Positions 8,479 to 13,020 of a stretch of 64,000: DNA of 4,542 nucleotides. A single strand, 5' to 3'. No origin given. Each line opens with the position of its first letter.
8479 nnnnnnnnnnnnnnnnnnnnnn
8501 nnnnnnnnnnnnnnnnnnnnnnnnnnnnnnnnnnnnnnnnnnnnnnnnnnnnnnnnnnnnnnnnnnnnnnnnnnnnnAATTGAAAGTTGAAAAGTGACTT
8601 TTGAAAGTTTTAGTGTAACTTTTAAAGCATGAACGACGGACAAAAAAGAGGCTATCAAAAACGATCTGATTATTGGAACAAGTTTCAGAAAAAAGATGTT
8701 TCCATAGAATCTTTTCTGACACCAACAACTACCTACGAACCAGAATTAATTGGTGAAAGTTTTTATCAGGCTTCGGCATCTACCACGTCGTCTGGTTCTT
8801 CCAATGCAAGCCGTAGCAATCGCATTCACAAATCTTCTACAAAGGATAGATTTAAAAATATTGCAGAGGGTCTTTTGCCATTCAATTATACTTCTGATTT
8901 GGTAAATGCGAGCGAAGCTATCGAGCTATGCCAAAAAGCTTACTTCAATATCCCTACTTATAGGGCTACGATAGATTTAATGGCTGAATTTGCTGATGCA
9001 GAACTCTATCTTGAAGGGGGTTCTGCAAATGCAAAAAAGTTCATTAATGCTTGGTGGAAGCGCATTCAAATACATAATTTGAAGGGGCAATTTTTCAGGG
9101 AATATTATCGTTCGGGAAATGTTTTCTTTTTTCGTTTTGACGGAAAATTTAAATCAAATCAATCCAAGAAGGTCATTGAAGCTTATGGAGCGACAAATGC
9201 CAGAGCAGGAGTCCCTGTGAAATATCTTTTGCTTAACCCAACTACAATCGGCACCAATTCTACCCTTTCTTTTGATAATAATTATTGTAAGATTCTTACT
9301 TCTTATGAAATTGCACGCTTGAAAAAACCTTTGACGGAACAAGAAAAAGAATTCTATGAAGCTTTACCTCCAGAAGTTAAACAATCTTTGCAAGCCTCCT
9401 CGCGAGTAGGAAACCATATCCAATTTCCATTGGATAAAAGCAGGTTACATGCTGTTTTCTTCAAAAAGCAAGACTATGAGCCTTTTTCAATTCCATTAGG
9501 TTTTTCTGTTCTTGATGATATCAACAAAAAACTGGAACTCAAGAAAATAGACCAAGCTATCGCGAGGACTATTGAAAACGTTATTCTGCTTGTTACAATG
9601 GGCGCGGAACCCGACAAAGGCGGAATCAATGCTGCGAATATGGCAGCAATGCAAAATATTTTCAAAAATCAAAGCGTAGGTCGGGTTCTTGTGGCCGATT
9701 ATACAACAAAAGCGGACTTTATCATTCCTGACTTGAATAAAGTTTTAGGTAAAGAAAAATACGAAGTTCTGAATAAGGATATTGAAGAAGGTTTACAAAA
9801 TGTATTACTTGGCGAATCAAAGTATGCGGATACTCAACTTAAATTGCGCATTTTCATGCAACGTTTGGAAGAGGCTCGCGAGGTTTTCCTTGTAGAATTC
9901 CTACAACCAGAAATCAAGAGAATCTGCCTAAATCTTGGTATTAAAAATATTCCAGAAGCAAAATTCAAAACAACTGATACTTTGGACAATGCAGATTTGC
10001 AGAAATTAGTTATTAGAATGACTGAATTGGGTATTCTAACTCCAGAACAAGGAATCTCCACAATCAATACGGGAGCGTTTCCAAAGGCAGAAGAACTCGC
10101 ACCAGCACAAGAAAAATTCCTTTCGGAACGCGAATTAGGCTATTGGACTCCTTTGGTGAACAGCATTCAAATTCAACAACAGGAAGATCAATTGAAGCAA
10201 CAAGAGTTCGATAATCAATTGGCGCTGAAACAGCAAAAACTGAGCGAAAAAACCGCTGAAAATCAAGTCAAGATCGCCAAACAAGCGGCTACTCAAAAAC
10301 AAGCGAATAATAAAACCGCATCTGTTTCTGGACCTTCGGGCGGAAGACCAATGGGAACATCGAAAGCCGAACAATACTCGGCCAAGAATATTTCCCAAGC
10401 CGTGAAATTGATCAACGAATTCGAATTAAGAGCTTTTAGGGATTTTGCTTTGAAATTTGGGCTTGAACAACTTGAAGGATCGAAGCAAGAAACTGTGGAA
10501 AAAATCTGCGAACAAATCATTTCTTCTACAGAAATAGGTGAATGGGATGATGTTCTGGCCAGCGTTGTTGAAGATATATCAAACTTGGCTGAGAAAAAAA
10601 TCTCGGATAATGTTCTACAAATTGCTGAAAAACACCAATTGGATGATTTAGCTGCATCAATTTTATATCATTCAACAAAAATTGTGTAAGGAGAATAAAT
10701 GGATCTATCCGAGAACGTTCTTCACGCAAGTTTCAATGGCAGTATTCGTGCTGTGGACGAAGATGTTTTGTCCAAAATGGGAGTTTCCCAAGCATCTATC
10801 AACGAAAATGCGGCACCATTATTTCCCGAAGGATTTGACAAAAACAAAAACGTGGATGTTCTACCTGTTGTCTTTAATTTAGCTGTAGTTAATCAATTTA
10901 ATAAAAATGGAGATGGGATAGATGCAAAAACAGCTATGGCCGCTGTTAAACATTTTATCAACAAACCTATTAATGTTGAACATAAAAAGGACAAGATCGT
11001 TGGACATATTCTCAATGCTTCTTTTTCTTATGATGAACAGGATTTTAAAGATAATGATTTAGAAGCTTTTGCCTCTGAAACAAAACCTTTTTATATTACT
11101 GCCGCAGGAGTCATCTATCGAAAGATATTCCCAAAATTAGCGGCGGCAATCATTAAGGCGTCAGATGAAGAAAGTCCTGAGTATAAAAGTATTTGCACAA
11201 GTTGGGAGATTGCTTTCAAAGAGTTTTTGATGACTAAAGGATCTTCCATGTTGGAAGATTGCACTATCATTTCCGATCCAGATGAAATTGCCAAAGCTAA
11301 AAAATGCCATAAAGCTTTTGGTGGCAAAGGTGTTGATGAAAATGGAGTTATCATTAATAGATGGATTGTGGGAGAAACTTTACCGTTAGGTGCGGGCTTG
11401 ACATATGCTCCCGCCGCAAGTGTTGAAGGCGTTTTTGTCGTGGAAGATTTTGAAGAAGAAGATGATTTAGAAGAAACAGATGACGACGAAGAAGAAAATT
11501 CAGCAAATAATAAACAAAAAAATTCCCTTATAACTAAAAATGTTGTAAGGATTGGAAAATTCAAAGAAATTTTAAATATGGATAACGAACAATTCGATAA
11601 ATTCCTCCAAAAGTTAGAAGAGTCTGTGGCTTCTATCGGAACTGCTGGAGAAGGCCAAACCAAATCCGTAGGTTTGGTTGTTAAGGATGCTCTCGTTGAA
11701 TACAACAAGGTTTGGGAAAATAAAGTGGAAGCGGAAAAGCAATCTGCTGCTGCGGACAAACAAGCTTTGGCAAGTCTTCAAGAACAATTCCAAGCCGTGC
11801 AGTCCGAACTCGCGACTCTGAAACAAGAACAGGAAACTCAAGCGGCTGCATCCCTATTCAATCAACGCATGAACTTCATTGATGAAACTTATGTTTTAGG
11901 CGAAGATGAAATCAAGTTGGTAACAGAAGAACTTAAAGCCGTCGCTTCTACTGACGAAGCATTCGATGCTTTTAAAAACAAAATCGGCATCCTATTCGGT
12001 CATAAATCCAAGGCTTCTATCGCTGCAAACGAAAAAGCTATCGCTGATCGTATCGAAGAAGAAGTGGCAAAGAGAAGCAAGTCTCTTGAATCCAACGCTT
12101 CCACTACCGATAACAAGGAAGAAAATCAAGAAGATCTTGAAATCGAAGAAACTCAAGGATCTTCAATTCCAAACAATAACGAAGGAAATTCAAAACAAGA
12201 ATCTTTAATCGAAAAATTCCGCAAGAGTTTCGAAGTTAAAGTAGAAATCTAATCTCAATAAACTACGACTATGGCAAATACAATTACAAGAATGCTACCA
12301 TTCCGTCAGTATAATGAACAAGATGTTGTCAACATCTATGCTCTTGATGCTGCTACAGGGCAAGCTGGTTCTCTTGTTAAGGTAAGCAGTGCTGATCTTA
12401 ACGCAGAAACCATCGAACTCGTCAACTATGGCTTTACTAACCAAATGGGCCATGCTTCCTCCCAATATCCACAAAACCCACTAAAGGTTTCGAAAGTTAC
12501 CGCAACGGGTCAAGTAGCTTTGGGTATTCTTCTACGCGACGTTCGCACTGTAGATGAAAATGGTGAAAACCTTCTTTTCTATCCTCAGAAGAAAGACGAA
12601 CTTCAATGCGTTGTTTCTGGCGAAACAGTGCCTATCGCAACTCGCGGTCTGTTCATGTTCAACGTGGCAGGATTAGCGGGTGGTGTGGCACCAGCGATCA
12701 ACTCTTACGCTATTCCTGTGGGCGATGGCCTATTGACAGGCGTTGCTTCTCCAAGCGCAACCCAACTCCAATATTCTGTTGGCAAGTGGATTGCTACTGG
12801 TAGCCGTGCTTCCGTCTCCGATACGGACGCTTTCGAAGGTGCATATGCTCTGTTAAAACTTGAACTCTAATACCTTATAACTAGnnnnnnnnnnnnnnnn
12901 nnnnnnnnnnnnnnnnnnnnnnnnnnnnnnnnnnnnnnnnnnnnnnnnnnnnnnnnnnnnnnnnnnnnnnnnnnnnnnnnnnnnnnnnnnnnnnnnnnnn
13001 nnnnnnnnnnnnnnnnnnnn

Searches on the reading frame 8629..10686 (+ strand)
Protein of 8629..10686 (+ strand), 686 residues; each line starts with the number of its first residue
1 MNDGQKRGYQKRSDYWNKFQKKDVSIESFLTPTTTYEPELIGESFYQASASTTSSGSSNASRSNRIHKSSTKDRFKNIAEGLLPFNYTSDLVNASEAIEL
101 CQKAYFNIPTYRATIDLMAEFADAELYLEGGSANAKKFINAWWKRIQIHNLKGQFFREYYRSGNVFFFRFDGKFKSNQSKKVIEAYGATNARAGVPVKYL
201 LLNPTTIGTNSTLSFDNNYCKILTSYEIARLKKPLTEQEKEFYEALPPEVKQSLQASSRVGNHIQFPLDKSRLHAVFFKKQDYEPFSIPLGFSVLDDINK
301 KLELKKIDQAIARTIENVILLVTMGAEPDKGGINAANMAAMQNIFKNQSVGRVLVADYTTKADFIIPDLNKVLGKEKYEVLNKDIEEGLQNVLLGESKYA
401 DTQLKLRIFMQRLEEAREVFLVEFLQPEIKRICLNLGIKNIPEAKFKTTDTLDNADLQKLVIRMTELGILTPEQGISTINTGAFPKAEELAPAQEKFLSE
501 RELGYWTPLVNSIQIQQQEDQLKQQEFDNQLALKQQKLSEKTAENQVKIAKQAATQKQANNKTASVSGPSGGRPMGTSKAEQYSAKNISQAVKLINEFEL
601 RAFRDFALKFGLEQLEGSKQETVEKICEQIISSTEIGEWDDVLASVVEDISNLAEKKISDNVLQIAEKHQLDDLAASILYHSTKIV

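Call 76: search_protein_families(library=pfam, proteins=[window:8629-10686:+], max_evalue=0.1)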
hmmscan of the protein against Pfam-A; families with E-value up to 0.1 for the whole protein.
window:8629-10686:+ (686 aa): 1 family
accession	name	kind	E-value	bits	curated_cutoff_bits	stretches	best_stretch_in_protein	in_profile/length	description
PF22403.1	DUF6981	-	0.019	15.3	26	1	340-390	6-56/84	Domain of unknown function (DUF6981)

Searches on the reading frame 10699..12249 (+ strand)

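Call 76: search_protein_families(library=pfam, proteins=[window:10699-12249:+], max_evalue=0.1)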
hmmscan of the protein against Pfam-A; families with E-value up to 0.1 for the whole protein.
window:10699-12249:+ (517 aa): 3 families
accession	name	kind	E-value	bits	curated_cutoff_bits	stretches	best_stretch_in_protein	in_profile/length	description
PF12097.14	DUF3573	-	0.019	14.3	26.6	1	332-408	20-87/383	Protein of unknown function (DUF3573)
PF09439.16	SRPRB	-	0.076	12.8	25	0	404-481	88-163/178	Signal recognition particle receptor beta subunit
PF02730.20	AFOR_N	-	0.088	13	29.8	0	275-326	116-168/199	Aldehyde ferredoxin oxidoreductase, N-terminal domain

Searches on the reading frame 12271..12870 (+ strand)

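Call 64: search_protein_families(library=phrogs, proteins=[window:12271-12870:+], max_evalue=0.01)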
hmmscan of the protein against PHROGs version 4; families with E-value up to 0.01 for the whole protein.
window:12271-12870:+ (199 aa): 0 families

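Call 76: search_protein_families(library=pfam, proteins=[window:12271-12867:+], max_evalue=0.1)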
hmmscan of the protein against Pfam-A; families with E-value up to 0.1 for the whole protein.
window:12271-12867:+ (199 aa): 1 family
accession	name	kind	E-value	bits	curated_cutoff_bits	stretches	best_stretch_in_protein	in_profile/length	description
PF22758.2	Phage_cement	-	0.016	15.8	27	1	32-167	14-125/146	Structural cement protein (E217 gp24/Pam3 gp6)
